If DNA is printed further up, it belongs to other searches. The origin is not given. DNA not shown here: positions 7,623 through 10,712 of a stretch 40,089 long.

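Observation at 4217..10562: bis-MGD molybdoenzyme operon with a MoxR/AAA_5 ATPase plus VWA (NorQ/NorD-, CbbQ/CbbO-, CoxD/CoxE-like) pair instead of a TorD/NarJ-type chaperone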

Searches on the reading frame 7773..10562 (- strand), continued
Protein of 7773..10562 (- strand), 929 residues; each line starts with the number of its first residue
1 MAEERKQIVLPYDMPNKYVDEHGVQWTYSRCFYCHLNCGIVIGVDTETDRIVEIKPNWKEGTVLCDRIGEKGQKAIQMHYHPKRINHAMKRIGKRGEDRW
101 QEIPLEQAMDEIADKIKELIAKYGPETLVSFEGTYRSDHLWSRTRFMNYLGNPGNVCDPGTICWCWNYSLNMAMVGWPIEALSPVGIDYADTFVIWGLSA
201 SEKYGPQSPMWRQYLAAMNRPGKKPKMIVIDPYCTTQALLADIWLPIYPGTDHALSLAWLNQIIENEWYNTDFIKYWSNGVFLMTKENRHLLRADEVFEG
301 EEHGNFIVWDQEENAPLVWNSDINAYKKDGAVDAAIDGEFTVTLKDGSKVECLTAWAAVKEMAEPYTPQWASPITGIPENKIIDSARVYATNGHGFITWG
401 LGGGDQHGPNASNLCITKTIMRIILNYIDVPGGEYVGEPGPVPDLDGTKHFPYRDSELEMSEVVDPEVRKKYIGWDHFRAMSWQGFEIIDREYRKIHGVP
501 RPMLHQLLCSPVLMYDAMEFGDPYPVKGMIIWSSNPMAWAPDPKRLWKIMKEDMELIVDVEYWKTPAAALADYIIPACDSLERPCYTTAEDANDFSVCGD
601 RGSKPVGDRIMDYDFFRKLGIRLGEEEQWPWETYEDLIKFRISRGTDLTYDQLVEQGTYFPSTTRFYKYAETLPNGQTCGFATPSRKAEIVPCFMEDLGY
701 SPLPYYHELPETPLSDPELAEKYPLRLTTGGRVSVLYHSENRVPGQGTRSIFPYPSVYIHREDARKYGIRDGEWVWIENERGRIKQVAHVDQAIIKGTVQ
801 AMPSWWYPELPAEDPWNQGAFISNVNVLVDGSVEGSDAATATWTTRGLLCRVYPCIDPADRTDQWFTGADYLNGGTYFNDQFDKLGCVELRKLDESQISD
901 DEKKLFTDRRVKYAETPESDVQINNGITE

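Call 37: search_protein_families(library=pfam, proteins=[L121:3-1961:-, L041:13320-13562:+, L041:12901-13248:+], max_evalue=0.001)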
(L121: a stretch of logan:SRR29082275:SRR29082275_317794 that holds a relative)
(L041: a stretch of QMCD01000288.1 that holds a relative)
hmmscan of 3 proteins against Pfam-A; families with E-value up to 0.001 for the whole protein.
L121:3-1961:- (653 aa): 7 families
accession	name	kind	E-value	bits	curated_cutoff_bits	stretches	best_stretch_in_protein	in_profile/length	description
PF16921.10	Tex_YqgF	-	2.2e-52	177.2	27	1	315-439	2-126/126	Tex protein YqgF-like domain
PF09371.15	Tex_N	-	5.2e-30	103.4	32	1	3-76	2-75/75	Tex-like protein N-terminal domain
PF12836.13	HHH_3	-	1.2e-26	93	27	1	479-543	1-65/65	Helix-hairpin-helix motif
PF22706.1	Tex_central_region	-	7e-26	91.7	27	1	137-298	5-178/178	Tex central region-like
PF17674.7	HHH_9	-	5.3e-20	72.5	23.1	1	549-622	1-70/70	HHH domain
PF14635.12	HHH_7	-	1.4e-09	38.7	27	1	454-545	7-104/104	Helix-hairpin-helix motif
PF14639.11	YqgF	-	1.9e-06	28.2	35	1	350-446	45-147/150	Holliday-junction resolvase-like of SPT6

L041:13320-13562:+ (80 aa): 13 families
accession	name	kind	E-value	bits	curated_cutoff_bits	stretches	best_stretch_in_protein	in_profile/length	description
PF13237.11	Fer4_10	-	2.2e-12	47.2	25.5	2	16-66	3-53/53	4Fe-4S dicluster domain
PF00037.32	Fer4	-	3.9e-12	45.9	21.1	2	16-33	2-19/24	4Fe-4S binding domain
PF14697.11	Fer4_21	-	1.2e-11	44.9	35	1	15-71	1-58/59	4Fe-4S dicluster domain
PF12837.12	Fer4_6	-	1.9e-10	40.6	25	1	15-38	2-24/24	4Fe-4S binding domain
PF12838.12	Fer4_7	-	4.8e-10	40.2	27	1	22-69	2-52/52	4Fe-4S dicluster domain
PF12797.12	Fer4_2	-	1.9e-09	37.3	24.5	1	15-33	3-21/22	4Fe-4S binding domain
PF13187.11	Fer4_9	-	5.9e-09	36.2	27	1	22-70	2-52/52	4Fe-4S dicluster domain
PF13484.11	Fer4_16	-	1.6e-07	32.5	30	0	22-40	2-19/66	4Fe-4S double cluster binding domain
PF12800.12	Fer4_4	-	2.8e-06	27.6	24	1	20-33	2-15/17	4Fe-4S binding domain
PF25160.1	LdpA_Fe-S-bd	-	7.3e-06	26.1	27.6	0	17-39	23-44/49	LdpA Fe-S cluster-binding domain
PF13183.11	Fer4_8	-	4.9e-05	24.2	27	0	20-68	3-67/68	4Fe-4S dicluster domain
PF13459.11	Fer4_15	-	0.00063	20.8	22.4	0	16-33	2-19/66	4Fe-4S single cluster domain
PF13534.11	Fer4_17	-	0.00079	20.4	22.2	0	22-67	2-58/61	4Fe-4S dicluster domain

L041:12901-13248:+ (115 aa): 0 families

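Call 93: search_protein_families(library=pfam, proteins=[L041:18439-19164:+, L041:19184-19918:+], max_evalue=0.001)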
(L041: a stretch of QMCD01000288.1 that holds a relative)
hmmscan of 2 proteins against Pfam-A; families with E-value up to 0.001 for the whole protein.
L041:18439-19164:+ (241 aa): 2 families
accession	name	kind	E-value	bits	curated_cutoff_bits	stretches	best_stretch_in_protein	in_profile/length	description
PF04397.21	LytTR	-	3.6e-19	69.2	22.6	1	146-231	6-97/98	LytTr DNA-binding domain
PF00072.30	Response_reg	-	7.7e-18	65.1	30.2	1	4-117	1-107/111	Response regulator receiver domain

L041:19184-19918:+ (244 aa): 3 families
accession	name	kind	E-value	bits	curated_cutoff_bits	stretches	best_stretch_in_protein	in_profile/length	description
PF13672.11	PP2C_2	-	2.2e-10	40.8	24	1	18-217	10-190/209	Protein phosphatase 2C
PF07228.17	SpoIIE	-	2.6e-08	34.5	25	1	30-239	2-189/192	Stage II sporulation protein E (SpoIIE)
PF00481.26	PP2C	-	6.5e-08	33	20.3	1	28-133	30-141/255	Protein phosphatase 2C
